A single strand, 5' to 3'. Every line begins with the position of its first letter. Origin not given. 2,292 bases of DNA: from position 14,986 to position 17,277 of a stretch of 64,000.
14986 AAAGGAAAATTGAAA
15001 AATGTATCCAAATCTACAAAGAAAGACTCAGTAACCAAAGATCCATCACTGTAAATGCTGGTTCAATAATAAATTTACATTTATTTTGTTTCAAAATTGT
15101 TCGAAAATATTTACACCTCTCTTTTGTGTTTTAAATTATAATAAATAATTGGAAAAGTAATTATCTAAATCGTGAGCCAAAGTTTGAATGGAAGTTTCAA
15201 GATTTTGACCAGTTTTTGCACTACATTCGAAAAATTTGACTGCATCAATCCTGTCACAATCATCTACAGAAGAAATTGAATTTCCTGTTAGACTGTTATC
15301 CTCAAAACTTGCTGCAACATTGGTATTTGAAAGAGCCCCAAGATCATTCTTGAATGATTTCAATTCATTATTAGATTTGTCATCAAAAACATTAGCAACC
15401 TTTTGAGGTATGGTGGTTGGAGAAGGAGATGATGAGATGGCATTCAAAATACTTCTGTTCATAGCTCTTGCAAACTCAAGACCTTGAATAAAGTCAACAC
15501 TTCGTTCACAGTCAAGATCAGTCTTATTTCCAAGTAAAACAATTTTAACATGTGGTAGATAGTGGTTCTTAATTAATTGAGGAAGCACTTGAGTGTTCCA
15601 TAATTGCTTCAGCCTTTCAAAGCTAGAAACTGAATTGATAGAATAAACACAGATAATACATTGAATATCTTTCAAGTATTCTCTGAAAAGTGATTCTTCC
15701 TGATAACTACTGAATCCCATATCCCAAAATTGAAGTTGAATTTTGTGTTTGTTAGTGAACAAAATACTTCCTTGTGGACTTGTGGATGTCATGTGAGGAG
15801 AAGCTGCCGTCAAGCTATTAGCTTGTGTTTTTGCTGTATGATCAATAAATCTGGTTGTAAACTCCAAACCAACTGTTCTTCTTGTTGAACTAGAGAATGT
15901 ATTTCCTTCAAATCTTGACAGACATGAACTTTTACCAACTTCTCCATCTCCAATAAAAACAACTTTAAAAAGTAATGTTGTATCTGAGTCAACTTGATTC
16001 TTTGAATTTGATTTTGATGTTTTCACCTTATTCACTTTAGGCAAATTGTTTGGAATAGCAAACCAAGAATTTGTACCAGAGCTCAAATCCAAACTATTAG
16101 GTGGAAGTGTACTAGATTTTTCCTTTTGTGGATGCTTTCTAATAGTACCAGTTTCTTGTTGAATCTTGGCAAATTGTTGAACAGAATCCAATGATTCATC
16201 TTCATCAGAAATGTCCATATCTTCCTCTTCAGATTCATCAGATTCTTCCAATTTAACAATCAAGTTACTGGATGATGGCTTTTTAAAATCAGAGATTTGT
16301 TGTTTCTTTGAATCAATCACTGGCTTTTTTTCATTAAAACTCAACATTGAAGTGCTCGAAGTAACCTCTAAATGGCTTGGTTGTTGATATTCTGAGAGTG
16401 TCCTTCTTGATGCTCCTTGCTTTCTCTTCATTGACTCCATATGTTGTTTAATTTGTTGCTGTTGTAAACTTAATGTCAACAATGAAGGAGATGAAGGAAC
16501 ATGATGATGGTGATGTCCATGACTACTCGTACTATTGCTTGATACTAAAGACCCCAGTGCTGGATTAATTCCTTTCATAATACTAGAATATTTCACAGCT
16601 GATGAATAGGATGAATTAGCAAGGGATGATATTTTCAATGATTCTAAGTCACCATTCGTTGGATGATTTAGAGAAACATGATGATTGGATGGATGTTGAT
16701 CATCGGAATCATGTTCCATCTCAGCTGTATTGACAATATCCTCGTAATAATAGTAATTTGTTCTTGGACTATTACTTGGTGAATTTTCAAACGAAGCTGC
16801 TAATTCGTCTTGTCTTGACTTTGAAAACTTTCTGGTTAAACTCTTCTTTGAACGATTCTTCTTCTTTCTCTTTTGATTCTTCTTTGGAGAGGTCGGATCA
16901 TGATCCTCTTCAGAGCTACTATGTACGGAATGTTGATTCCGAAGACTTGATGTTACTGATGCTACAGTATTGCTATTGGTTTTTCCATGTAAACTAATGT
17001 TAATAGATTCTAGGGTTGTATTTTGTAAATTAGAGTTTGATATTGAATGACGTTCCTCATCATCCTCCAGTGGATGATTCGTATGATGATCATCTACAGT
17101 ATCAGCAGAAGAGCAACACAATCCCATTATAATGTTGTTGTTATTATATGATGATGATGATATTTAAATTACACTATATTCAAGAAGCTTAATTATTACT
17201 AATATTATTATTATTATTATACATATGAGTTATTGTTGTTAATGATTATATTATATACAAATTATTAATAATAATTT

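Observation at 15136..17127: Rab-like GTPase that appears N-terminally acylated instead of C-terminally prenylated, with a degenerate switch II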

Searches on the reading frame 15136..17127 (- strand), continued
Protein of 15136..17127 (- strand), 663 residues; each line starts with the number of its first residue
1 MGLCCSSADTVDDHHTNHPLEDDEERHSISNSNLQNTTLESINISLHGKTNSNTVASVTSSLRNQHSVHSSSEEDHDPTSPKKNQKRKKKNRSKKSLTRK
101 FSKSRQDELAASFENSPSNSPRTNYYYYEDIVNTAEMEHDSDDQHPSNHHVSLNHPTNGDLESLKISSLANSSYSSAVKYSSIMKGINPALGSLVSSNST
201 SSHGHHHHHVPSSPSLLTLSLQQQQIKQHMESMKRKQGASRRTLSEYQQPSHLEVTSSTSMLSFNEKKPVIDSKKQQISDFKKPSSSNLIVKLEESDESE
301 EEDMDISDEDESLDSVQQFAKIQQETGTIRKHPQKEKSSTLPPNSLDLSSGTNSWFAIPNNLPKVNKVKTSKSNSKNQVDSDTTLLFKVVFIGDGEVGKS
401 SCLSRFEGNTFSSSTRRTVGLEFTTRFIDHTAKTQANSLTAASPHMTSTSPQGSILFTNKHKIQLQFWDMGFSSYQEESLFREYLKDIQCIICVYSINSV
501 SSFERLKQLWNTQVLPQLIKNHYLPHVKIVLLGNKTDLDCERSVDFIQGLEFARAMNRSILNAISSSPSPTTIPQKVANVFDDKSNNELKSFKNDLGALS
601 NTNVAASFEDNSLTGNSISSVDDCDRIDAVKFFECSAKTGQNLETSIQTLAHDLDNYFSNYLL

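Call 42: list_cluster_members(proteins=[P0001, P0003, P0004, P0005])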
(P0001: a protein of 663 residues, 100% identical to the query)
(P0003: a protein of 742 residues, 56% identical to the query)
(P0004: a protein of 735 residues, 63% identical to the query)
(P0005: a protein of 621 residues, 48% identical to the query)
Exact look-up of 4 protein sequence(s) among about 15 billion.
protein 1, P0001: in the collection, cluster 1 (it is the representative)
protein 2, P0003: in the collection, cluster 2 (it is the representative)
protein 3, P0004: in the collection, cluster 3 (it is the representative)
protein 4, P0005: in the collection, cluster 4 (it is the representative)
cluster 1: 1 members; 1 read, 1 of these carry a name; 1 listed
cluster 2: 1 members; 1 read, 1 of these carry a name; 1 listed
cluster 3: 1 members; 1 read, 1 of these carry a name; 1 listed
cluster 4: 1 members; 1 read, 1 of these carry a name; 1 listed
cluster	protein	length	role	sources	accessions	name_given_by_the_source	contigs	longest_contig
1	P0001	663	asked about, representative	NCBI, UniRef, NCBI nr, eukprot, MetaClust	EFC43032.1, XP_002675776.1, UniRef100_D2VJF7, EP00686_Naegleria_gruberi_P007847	small GTPase [Naegleria gruberi] | Small GTPase n=1 Tax=Naegleria gruberi TaxID=5762 RepID=D2VJF7_NAEGR | XP_002675776.1 small GTPase [Naegleria gruberi]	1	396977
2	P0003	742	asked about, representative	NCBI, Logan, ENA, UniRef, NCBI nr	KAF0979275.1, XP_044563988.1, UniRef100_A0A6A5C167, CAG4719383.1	hypothetical protein FDP41_001618 [Naegleria fowleri] | Uncharacterized protein n=1 Tax=Naegleria fowleri TaxID=5763 RepID=A0A6A5C167_NAEFO | uncharacterized protein FDP41_001618 [Naegleria fowleri]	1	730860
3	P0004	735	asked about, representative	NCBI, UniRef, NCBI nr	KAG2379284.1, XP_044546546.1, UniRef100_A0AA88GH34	hypothetical protein C9374_007423 [Naegleria lovaniensis] | Uncharacterized protein n=1 Tax=Naegleria lovaniensis TaxID=51637 RepID=A0AA88GH34_NAELO | uncharacterized protein C9374_007423 [Naegleria lovaniensis]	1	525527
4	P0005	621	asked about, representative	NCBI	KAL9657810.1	hypothetical protein ABK040_013148 [Willaertia magna]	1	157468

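Call 68: predict_structure(alignment_id=A4)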
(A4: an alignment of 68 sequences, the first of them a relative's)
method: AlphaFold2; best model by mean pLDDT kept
length: 663 residues; sequences in the alignment: 68
mean_pLDDT: 60.2   pTM: 0.52
mean pLDDT of the five models: 60.2, 57.0, 56.5, 55.5, 55.0
residues with pLDDT >= 90: 154; 70-90: 66; 50-70: 94; < 50: 349
segments of 3 or more residues with pLDDT < 50: 1-10, 16-19, 28-43, 45-72, 80-136, 141-212, 237-252, 254-266, 268-281, 283-293, 295-299, 301-303, 312-341, 343-355, 445-457, 586-593, 595-620
pLDDT, mean of each block of 10 residues (from residue 1): 45 49 50 38 40 40 39 50 44 44 44 42 42 46 46 41 38 36 40 42 39 69 82 53 42 43 41 40 44 44 46 44 39 38 42 61 83 63 89 93 91 71 84 65 49 49 93 79 94 98 96 96 95 98 98 97 87 53 48 41 40 45 70 97 95 91 76
secondary structure, 60 per line:
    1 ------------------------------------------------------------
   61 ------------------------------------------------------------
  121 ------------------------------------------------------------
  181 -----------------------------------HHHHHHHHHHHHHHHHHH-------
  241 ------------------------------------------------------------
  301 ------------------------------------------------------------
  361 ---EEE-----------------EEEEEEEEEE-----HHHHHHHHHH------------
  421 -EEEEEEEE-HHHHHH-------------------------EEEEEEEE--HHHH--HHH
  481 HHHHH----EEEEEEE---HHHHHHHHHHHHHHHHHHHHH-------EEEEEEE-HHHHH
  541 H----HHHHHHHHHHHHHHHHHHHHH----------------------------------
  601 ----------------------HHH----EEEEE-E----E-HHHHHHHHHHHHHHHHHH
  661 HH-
elements in order (helices of 4 or more, strands of 3 or more residues): H216-233 E364-366 E384-393 H399-408 E422-429 H431-436 E462-469 H472-475 H478-485 E490-496 H500-520 E528-534 H536-541 H546-566 E630-634 H643-662

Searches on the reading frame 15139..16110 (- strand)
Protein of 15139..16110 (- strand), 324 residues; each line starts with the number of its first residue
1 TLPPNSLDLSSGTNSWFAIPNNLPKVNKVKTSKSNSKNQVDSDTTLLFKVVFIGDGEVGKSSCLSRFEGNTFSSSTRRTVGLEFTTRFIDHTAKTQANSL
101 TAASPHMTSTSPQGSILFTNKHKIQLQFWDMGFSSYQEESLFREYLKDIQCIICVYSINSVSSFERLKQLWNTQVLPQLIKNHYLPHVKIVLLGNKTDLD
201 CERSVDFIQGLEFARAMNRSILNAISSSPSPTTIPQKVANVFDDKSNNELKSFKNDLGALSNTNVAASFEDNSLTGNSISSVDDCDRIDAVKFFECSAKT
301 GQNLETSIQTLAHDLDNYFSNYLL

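Call 56: predict_structure(alignment_id=A3)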
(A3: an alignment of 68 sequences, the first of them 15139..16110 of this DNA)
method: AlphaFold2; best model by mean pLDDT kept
length: 324 residues; sequences in the alignment: 68
mean_pLDDT: 76.0   pTM: 0.74
mean pLDDT of the five models: 76.0, 75.3, 75.1, 74.7, 73.5
residues with pLDDT >= 90: 149; 70-90: 50; 50-70: 62; < 50: 63
segments of 3 or more residues with pLDDT < 50: 5-14, 105-114, 239-241, 254-282
pLDDT, mean of each block of 10 residues (from residue 1): 49 60 86 62 85 93 89 71 80 56 46 55 91 77 93 98 96 96 95 98 98 97 89 54 49 43 40 44 61 97 94 92 74
secondary structure, 60 per line:
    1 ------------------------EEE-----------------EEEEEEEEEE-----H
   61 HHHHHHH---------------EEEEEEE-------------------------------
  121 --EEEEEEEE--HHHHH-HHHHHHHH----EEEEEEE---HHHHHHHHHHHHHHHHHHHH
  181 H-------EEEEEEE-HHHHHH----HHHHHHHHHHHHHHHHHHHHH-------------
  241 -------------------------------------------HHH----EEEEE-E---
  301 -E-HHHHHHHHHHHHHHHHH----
elements in order: E25-27 E45-54 H60-67 E83-89 E123-130 H133-137 H139-146 E151-157 H161-181 E189-195 H197-202 H207-227 E291-295 H304-320

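Call 59: fold_search(model_id=the predicted structure, library=pdb)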
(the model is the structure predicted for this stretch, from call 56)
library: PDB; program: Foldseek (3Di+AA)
matches with E <= 10: 1753; with E <= 0.001: 1445
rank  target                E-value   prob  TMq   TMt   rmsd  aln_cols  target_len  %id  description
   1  4lhx_A                1.6e-12  1.00  0.46  0.83   3.8       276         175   20  Crystal structure of nucleotide-free Rab8:Rabin8 (released 2013-10-09)
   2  5szj_A                2.0e-12  1.00  0.46  0.83   3.0       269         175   22  Structure of human Rab10 in complex with the bMERB domain of Mical-cL (released 2016-08-24)
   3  2y8e_A                2.0e-12  1.00  0.46  0.88   2.4       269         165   19  Crystal structure of D. melanogaster Rab6 GTPase bound to GMPPNP (released 2011-07-06)
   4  5lef_A                2.5e-12  1.00  0.46  0.86   2.3       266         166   20  Rab6A:Kif20A complex (released 2017-11-15)
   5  3tkl_A                3.0e-12  1.00  0.47  0.86   2.5       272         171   21  Crystal structure of the GTP-bound Rab1a in complex with the coiled-coil domain of LidA from Legionella pneumophila (released 2012-06-27)
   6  1yzq                  3.6e-12  1.00  0.46  0.89   3.4       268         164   20  GppNHp-Bound Rab6 GTPase (released 2005-07-26)
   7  8ij9_B                3.6e-12  1.00  0.47  0.89   4.1       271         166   19  Crystal structure of the ELKS1/Rab6B complex (released 2023-06-14)
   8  4fmb_F                3.8e-12  1.00  0.47  0.87   2.2       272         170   21  VirA-Rab1 complex structure (released 2012-09-05)
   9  2bme_C                4.0e-12  1.00  0.48  0.85   2.4       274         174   19  high resolution structure of GppNHp-bound human Rab4a (released 2005-04-25)
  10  5lef_B                4.3e-12  1.00  0.45  0.88   2.2       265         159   20  Rab6A:Kif20A complex (released 2017-11-15)
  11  4fmb_B                4.3e-12  1.00  0.47  0.86   2.2       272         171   21  VirA-Rab1 complex structure (released 2012-09-05)
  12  9ikq_B                4.8e-12  1.00  0.49  0.87   2.1       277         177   20  Crystal structure of OPTN LZD in complex with GTP-bound Rab8a(Q67L) (released 2024-12-25)
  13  6yx5_A                5.2e-12  1.00  0.48  0.88   2.0       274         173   20  Structure of DrrA from Legionella pneumophilia in complex with human Rab8a (released 2020-12-23)
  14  4rke                  5.5e-12  1.00  0.47  0.84   2.4       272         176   21  Drosophila melanogaster Rab2 bound to GMPPNP (released 2014-12-10)
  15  4ojk_A                5.5e-12  1.00  0.48  0.87   2.3       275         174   20  Structure of the cGMP Dependent Protein Kinase II and Rab11b Complex (released 2014-08-06)
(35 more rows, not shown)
